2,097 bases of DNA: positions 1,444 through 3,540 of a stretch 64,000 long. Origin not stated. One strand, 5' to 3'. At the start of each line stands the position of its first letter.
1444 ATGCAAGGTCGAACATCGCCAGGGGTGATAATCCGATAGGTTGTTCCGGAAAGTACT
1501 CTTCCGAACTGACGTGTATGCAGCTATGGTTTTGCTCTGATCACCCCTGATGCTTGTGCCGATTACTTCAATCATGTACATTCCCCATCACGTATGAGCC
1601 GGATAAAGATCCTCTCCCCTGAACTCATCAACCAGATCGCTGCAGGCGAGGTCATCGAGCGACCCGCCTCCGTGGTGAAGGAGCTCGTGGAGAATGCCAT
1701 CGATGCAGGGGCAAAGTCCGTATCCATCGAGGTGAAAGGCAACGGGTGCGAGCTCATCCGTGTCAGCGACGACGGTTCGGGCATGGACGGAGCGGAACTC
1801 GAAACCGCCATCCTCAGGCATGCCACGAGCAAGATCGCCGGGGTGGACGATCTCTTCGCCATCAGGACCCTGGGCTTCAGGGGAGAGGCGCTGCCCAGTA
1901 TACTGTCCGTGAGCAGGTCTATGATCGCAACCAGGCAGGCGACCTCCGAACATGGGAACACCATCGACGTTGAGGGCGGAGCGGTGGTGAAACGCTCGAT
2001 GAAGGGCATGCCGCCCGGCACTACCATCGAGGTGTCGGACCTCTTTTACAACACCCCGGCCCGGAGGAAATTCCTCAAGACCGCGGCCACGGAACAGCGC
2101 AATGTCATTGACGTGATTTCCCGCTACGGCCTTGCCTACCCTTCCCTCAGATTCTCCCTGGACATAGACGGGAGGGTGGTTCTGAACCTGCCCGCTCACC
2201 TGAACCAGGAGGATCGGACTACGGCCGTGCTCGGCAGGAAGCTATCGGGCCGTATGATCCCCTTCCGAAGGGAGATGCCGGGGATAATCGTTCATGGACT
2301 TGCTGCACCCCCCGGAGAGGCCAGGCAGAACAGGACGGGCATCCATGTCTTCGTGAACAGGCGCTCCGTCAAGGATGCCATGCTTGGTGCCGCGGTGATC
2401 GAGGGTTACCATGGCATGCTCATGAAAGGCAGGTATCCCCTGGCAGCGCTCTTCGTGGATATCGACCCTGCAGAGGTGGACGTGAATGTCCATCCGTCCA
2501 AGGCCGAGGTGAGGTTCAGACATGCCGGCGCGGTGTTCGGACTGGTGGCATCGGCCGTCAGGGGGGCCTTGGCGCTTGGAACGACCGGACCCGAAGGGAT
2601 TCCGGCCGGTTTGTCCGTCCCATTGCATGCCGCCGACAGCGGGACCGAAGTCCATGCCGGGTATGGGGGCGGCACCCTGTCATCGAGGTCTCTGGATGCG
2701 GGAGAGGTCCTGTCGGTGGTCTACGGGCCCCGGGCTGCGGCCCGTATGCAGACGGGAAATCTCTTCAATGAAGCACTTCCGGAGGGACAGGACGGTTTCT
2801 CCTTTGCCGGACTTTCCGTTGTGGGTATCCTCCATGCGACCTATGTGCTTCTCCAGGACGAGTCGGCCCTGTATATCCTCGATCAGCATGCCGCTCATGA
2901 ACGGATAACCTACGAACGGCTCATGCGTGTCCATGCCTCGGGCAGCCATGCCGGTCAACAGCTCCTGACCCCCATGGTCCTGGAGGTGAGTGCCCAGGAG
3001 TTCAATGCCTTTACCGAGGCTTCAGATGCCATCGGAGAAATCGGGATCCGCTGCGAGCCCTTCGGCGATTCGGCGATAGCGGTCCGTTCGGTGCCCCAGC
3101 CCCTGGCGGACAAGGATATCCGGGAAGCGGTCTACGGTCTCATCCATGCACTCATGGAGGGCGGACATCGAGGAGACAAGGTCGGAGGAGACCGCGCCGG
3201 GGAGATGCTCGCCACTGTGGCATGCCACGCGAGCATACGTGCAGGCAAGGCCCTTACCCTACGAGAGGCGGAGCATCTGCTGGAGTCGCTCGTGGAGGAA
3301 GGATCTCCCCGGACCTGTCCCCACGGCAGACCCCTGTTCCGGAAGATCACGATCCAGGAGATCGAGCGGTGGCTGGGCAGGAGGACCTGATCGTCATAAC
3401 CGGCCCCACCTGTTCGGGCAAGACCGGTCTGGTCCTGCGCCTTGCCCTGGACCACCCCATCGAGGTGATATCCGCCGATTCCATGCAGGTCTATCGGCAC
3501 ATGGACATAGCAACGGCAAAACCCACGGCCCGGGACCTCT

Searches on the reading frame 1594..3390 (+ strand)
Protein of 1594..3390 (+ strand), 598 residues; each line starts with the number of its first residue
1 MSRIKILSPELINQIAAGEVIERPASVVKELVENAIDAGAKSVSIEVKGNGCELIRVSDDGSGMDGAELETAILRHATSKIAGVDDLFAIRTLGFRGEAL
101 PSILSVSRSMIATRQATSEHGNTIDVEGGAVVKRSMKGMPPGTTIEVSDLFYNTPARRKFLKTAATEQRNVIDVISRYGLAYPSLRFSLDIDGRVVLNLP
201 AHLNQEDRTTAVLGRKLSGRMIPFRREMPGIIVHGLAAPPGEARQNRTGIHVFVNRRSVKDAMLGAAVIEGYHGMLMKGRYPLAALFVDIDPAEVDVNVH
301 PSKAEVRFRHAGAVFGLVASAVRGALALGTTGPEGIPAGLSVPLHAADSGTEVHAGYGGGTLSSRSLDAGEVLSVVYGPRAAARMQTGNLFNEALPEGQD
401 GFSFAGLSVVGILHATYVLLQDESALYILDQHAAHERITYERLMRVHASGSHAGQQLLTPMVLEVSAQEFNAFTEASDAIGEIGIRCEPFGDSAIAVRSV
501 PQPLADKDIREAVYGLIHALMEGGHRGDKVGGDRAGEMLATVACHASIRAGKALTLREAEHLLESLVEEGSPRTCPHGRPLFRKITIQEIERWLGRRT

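Call 53: list_cluster_members(proteins=[window:1594-3390:+, window:61963-63084:-, window:55826-56530:-, window:56511-57266:-, window:58169-59200:-])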
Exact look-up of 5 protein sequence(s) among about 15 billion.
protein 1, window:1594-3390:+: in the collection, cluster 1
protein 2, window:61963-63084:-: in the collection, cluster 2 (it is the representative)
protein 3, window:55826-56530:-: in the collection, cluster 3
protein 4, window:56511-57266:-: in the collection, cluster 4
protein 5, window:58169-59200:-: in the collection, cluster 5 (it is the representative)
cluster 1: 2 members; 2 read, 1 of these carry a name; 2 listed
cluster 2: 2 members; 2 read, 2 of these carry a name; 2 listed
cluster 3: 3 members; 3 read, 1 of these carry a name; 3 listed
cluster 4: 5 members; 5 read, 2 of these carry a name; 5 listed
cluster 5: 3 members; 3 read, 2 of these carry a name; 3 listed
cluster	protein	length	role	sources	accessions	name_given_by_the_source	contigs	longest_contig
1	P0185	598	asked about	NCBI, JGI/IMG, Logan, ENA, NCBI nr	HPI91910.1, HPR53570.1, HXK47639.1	MAG TPA: DNA mismatch repair endonuclease MutL [Deltaproteobacteria bacterium] | DNA mismatch repair endonuclease MutL [Deltaproteobacteria bacterium]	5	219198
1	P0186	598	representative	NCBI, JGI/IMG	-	-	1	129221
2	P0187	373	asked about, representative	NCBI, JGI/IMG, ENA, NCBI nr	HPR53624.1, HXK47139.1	MAG TPA: aminotransferase class I/II-fold pyridoxal phosphate-dependent enzyme ... | aminotransferase class I/II-fold pyridoxal phosphate-dependent enzyme ...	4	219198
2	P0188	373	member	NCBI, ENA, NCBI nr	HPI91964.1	MAG TPA: aminotransferase class I/II-fold pyridoxal phosphate-dependent enzyme ... | aminotransferase class I/II-fold pyridoxal phosphate-dependent enzyme ...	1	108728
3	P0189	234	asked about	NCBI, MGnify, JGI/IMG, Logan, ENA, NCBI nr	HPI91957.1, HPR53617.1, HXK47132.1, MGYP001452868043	MAG TPA: VTT domain-containing protein [Deltaproteobacteria bacterium] | CR=1 FL=1 | VTT domain-containing protein [Deltaproteobacteria bacterium]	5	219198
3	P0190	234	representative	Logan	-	-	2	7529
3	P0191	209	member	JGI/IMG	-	-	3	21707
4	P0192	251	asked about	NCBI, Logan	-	-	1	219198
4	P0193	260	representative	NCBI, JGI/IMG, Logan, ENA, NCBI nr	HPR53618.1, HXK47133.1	MAG TPA: glycosyltransferase family 2 protein [Deltaproteobacteria bacterium] | glycosyltransferase family 2 protein [Deltaproteobacteria bacterium]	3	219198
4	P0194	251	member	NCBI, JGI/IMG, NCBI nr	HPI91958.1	MAG TPA: glycosyltransferase family 2 protein [Deltaproteobacteria bacterium] | glycosyltransferase family 2 protein [Deltaproteobacteria bacterium]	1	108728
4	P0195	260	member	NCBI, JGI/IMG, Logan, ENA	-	-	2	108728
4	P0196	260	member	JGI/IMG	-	-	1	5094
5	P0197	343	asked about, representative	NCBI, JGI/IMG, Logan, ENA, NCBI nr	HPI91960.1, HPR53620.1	MAG TPA: bifunctional UDP-4-keto-pentose/UDP-xylose synthase [Deltaproteobacteria ... | bifunctional UDP-4-keto-pentose/UDP-xylose synthase [Deltaproteobacteria bacterium]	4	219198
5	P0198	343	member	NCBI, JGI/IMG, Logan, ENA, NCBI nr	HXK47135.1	MAG TPA: bifunctional UDP-4-keto-pentose/UDP-xylose synthase [Deltaproteobacteria ... | bifunctional UDP-4-keto-pentose/UDP-xylose synthase [Deltaproteobacteria bacterium]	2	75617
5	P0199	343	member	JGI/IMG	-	-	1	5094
